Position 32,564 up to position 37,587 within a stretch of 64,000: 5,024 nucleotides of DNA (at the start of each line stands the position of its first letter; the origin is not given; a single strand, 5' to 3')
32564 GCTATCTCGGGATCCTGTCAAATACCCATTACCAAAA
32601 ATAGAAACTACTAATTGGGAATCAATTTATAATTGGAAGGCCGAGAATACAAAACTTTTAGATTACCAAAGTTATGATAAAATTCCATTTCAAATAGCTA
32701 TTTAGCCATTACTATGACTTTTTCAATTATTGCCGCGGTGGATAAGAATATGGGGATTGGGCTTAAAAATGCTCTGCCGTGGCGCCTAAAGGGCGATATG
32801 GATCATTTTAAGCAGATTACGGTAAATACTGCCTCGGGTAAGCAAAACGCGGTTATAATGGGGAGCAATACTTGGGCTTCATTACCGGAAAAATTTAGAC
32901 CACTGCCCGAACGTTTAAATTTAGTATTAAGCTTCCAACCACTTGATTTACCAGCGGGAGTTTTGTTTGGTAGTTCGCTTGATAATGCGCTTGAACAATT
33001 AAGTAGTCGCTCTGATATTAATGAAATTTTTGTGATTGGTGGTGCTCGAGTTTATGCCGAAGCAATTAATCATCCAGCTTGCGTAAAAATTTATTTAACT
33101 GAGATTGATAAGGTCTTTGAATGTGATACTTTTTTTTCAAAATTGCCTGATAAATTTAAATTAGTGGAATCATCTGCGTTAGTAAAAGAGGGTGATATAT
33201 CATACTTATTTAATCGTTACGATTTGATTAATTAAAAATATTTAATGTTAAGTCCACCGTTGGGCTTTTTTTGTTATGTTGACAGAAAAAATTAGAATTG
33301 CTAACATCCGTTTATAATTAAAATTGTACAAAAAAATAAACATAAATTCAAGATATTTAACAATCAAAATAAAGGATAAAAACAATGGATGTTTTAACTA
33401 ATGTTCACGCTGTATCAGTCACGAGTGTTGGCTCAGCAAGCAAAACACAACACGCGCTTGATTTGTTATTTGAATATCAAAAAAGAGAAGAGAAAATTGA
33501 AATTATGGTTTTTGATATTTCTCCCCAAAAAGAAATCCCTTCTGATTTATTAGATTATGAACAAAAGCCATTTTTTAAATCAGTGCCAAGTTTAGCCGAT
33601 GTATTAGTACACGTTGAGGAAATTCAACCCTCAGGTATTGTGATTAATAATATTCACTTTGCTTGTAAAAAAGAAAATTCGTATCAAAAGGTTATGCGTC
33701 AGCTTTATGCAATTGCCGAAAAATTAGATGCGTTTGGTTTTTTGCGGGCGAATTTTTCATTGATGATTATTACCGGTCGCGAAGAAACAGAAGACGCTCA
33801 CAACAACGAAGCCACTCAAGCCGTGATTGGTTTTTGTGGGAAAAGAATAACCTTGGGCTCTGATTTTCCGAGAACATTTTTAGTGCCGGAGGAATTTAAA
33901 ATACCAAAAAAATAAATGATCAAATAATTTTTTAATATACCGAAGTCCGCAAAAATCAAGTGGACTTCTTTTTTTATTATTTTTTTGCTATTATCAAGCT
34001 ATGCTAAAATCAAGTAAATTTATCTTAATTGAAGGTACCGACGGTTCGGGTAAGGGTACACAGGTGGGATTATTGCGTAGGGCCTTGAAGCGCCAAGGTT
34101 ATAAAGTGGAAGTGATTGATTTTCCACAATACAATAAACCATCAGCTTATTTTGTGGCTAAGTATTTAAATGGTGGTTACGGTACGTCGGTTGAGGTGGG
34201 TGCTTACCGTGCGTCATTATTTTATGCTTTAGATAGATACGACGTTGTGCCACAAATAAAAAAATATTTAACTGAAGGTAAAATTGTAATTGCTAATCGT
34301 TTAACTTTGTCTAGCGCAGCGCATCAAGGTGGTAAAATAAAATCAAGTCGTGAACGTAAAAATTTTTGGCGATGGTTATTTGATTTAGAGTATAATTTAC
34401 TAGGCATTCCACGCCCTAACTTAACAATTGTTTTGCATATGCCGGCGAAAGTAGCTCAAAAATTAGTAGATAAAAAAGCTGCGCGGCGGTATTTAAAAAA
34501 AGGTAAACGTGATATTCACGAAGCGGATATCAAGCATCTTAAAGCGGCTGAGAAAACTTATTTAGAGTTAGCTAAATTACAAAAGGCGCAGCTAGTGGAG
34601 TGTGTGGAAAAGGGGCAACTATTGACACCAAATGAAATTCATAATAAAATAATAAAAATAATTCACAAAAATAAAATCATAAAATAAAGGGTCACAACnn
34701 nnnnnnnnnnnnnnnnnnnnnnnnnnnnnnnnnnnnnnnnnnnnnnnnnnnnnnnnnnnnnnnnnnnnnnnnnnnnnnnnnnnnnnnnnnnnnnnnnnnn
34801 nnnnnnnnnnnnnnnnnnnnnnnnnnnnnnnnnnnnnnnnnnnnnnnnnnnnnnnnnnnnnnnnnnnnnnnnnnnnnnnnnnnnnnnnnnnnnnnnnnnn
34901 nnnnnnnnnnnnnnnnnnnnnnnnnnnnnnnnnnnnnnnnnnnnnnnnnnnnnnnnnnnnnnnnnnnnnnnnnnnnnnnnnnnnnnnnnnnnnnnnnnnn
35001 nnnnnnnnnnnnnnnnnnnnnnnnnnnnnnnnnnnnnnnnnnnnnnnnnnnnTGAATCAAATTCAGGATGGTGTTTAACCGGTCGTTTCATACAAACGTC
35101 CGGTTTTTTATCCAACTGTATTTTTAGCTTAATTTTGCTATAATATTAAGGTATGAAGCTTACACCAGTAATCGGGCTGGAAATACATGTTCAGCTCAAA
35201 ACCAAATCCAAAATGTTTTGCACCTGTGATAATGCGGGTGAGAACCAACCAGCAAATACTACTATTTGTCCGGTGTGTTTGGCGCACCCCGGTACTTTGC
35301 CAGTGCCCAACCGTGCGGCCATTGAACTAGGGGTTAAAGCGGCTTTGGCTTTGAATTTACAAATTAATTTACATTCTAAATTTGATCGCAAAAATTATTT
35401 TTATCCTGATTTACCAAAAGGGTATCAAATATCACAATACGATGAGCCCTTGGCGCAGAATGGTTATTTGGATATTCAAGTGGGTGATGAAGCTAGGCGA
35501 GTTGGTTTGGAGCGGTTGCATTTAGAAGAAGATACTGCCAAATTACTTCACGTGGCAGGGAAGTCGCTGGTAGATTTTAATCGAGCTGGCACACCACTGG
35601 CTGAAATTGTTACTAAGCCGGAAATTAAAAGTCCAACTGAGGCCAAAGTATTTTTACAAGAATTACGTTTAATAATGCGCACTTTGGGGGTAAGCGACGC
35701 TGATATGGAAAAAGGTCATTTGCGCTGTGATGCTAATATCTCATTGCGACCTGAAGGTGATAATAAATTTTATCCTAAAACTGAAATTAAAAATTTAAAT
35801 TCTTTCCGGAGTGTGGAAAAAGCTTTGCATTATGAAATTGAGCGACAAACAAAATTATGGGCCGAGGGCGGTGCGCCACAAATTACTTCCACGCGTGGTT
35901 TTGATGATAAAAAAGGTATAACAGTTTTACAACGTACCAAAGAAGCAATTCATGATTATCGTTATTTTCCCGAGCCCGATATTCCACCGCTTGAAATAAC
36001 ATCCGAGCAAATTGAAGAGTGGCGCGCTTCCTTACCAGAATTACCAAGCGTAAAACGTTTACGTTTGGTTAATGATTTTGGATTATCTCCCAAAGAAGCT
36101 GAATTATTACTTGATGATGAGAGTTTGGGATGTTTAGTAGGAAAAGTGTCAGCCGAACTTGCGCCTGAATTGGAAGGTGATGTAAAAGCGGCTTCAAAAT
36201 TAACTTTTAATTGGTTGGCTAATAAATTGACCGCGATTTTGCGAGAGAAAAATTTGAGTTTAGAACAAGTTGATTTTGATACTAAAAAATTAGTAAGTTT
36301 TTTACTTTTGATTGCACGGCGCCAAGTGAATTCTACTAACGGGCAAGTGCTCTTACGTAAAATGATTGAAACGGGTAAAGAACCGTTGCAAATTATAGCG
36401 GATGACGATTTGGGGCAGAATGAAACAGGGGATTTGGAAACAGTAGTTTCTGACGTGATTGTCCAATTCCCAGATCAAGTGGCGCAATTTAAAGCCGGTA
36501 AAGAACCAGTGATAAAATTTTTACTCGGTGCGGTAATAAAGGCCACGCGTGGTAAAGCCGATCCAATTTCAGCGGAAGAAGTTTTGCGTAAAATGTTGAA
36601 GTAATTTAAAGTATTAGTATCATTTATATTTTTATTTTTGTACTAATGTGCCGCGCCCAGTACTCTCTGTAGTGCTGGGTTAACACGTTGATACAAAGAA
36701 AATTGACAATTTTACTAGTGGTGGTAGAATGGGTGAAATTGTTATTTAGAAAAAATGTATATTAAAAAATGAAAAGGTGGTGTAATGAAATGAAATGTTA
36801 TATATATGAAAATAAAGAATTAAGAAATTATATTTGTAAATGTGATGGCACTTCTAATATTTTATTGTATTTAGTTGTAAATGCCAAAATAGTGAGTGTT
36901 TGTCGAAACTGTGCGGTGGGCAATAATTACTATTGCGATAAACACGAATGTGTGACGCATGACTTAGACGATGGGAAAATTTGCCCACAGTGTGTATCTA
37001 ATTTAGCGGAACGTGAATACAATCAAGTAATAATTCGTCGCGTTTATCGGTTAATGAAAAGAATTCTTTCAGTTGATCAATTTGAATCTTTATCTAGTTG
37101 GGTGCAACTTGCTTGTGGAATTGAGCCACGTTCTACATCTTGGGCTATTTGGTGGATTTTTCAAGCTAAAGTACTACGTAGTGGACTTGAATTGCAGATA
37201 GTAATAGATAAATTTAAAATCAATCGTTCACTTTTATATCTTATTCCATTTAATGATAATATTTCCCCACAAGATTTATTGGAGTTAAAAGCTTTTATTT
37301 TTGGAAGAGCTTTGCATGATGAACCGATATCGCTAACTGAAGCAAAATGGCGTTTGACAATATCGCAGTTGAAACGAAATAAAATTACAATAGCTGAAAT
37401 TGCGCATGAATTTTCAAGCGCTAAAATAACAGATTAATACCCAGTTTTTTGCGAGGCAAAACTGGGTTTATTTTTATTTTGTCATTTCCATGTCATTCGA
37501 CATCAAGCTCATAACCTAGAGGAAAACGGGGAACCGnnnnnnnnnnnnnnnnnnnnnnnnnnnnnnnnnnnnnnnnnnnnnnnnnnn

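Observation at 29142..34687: Compact thymidylate-synthesis island: dcd, NMP-kinase-like gene, dut, PNP, thyA, folA, tmk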

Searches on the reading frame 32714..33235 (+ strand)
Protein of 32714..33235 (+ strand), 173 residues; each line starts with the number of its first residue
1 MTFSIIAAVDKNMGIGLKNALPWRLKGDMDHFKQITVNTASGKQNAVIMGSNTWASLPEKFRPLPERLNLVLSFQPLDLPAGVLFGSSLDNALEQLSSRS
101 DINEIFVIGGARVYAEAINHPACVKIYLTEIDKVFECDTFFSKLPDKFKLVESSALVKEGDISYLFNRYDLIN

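Call 3: search_protein_families(library=pfam, proteins=[window:32714-33235:+], max_evalue=0.1)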
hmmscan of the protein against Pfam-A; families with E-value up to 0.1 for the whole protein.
window:32714-33235:+ (173 aa): 1 family
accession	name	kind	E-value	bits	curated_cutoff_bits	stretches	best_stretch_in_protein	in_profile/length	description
PF00186.24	DHFR_1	-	4.3e-36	124.5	25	1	3-168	2-156/159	Dihydrofolate reductase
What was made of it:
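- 32714..33235 (+): folA, dihydrofolate reductase (native lineage allele). PF00186 124.5 bits (call 3).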

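Call 4: search_protein_families(library=ncbifam, proteins=[window:32714-33235:+], max_evalue=0.1)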
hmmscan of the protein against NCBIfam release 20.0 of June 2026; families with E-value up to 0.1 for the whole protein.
window:32714-33235:+ (173 aa): 31 families (the best 25 are shown)
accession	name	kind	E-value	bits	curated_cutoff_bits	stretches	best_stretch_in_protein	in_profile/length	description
NF008037.0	PRK10769.1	equivalog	2.1e-25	89.5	168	1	2-150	2-136/160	type 3 dihydrofolate reductase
NF033868.0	trim_DfrA36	exception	2.2e-23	82.7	360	1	1-151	1-142/170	trimethoprim-resistant dihydrofolate reductase DfrA36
NF000019.2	trim_DfrA3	exception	3.1e-22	79.2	350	1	1-143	1-129/162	trimethoprim-resistant dihydrofolate reductase DfrA3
NF000127.2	trim_DfrA20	exception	1.3e-20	74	325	1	2-142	4-137/169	trimethoprim-resistant dihydrofolate reductase DfrA20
NF000155.1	trim_DfrC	exception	1.1e-18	67.6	350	1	1-154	1-137/161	trimethoprim-sensitive dihydrofolate reductase DfrC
NF000012.1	trim_DfrI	exception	5.7e-18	65.1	400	1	3-170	28-181/191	trimethoprim-resistant dihydrofolate reductase DfrI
NF033851.1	trim_DfrA35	exception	6.1e-18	65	360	1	3-146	2-136/170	trimethoprim-resistant dihydrofolate reductase DfrA35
NF040541.1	trim_DfrE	exception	4.8e-17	62.1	347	1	1-169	1-154/157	trimethoprim-resistant dihydrofolate reductase DfrE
NF000055.3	trim_DfrA12_A21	exception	7e-17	61.8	330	1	5-167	10-158/165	DfrA12/DfrA21 family trimethoprim-resistant dihydrofolate reductase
NF000053.2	trim_DfrA12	exception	3.2e-16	59.6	360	1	5-154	10-147/165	trimethoprim-resistant dihydrofolate reductase DfrA12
NF000332.1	trim_DfrDGK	exception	7.2e-16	58.5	300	1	4-154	3-140/161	DfrD/DfrG/DfrK family trimethoprim-resistant dihydrofolate reductase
NF000143.1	trim_DfrG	exception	8.3e-16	58.1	365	1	1-144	1-130/165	trimethoprim-resistant dihydrofolate reductase DfrG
NF047324.1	trim_DfrA51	exception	4.2e-15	56.4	322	1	5-141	3-122/158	trimethoprim-resistant dihydrofolate reductase DfrA51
NF000330.1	trim_DfrA1_like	exception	4.4e-15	55.9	250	1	1-163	1-150/157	trimethoprim-resistant dihydrofolate reductase DfrA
NF000109.2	trim_DfrA9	exception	5.5e-15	55.8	350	1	3-166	4-162/177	trimethoprim-resistant dihydrofolate reductase DfrA9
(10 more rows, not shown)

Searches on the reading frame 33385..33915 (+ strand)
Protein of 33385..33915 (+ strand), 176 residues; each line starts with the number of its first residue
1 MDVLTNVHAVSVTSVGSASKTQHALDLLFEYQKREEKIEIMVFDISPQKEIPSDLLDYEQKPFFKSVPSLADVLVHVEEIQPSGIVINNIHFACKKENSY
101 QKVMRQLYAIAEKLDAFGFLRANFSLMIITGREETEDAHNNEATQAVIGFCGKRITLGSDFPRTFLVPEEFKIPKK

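Call 3: search_protein_families(library=pfam, proteins=[window:33385-33915:+], max_evalue=0.1)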
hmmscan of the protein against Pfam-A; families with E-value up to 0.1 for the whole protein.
window:33385-33915:+ (176 aa): 1 family
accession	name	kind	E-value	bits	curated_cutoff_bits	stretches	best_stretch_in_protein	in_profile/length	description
PF11348.13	DUF3150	-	0.042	13.6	24.9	1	60-127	159-223/257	Protein of unknown function (DUF3150)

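Call 4: search_protein_families(library=ncbifam, proteins=[window:33385-33915:+], max_evalue=0.1)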
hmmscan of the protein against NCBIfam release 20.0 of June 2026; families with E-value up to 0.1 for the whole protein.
window:33385-33915:+ (176 aa): 1 family
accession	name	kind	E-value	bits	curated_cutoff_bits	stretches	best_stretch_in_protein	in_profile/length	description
NF053632.1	heli_RadD_YejH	equivalog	0.092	11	720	0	58-120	86-148/573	DNA repair helicase RadD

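Call 40: search_protein_families(library=phrogs, proteins=[window:33385-33915:+], max_evalue=0.01)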
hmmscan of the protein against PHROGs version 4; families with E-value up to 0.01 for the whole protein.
window:33385-33915:+ (176 aa): 0 families

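Call 82: search_solved_structures(query=window:33385-33915:+, max_evalue=1)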
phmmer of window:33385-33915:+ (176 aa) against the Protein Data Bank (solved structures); distinct sequences matched with E-value up to 1: 0.

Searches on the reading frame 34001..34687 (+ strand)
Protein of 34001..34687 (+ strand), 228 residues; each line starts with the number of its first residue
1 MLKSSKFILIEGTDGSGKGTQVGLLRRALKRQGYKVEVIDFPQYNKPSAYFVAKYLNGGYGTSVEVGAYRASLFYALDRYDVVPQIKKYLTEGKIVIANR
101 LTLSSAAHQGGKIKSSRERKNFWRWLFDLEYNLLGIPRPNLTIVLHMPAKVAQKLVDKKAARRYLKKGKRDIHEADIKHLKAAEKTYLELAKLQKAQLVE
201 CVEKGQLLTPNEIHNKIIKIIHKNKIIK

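Call 3: search_protein_families(library=pfam, proteins=[window:34001-34687:+], max_evalue=0.1)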
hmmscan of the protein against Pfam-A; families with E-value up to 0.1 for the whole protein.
window:34001-34687:+ (228 aa): 8 families
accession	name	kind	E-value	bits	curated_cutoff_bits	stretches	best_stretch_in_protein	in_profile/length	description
PF02223.23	Thymidylate_kin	-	1.7e-22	80.4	27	1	10-199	1-170/185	Thymidylate kinase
PF13604.12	AAA_30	-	0.006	16.8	27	1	3-38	15-51/191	AAA domain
PF13614.12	AAA_31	-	0.022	15.1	27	1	15-54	12-52/177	AAA domain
PF20720.3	nSTAND3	-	0.043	13.9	27.2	1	1-39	13-51/155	Novel STAND NTPase 3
PF01712.25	dNK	-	0.049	13.8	27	1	8-221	1-198/203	Deoxynucleoside kinase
PF00448.28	SRP54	-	0.051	13.7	22.7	1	6-39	2-35/196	SRP54-type protein, GTPase domain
PF01656.29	CbiA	-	0.075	13.4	25.4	1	10-48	4-43/125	CobQ/CobB/MinD/ParA nucleotide binding domain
PF03308.22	MeaB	-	0.096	12.1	23.1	0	8-39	36-67/273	Methylmalonyl Co-A mutase-associated GTPase MeaB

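Call 4: search_protein_families(library=ncbifam, proteins=[window:34001-34687:+], max_evalue=0.1)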
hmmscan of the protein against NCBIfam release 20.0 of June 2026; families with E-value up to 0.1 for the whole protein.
window:34001-34687:+ (228 aa): 9 families
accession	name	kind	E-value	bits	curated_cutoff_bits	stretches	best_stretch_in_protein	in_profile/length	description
NF005923.0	PRK07933.1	equivalog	2.1e-33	115.5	193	1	7-195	2-187/213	dTMP kinase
TIGR00041.1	DTMP_kinase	equivalog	6.4e-22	78.2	83.25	1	3-199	2-183/196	dTMP kinase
NF005250.0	PRK06761.1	equivalog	3.5e-05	23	270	1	5-57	3-55/282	hypothetical protein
TIGR03707.1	PPK2_P_aer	equivalog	0.0082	15.8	301.8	1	7-57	33-83/230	polyphosphate kinase 2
TIGR00750.1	lao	equivalog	0.017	14.3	240.75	1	7-39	36-68/300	methylmalonyl Co-A mutase-associated GTPase MeaB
TIGR03708.1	poly_P_AMP_trns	equivalog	0.023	13.4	547.65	1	5-45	299-339/493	polyphosphate:AMP phosphotransferase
TIGR00455.1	apsK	equivalog_domain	0.052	13.2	138.7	1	4-40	17-53/184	adenylyl-sulfate kinase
NF001385.0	PRK00279.2-3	equivalog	0.092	12.3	315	0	4-30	3-29/213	adenylate kinase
NF010340.0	PRK13768.1-2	equivalog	0.096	12.4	293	0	6-40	4-38/265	GTPase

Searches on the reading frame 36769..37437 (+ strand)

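Call 3: search_protein_families(library=pfam, proteins=[window:36769-37437:+], max_evalue=0.1)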
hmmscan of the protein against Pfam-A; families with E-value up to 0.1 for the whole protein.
window:36769-37437:+ (222 aa): 0 families

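Call 4: search_protein_families(library=ncbifam, proteins=[window:36769-37437:+], max_evalue=0.1)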
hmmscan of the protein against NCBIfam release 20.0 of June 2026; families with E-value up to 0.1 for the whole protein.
window:36769-37437:+ (222 aa): 0 families

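Call 40: search_protein_families(library=phrogs, proteins=[window:36769-37437:+], max_evalue=0.01)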
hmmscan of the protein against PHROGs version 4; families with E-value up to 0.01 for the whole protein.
window:36769-37437:+ (222 aa): 1 family
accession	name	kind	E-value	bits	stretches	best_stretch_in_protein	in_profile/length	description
phrog_15980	-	unknown function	0.0095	16.9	0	59-78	11-30/40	-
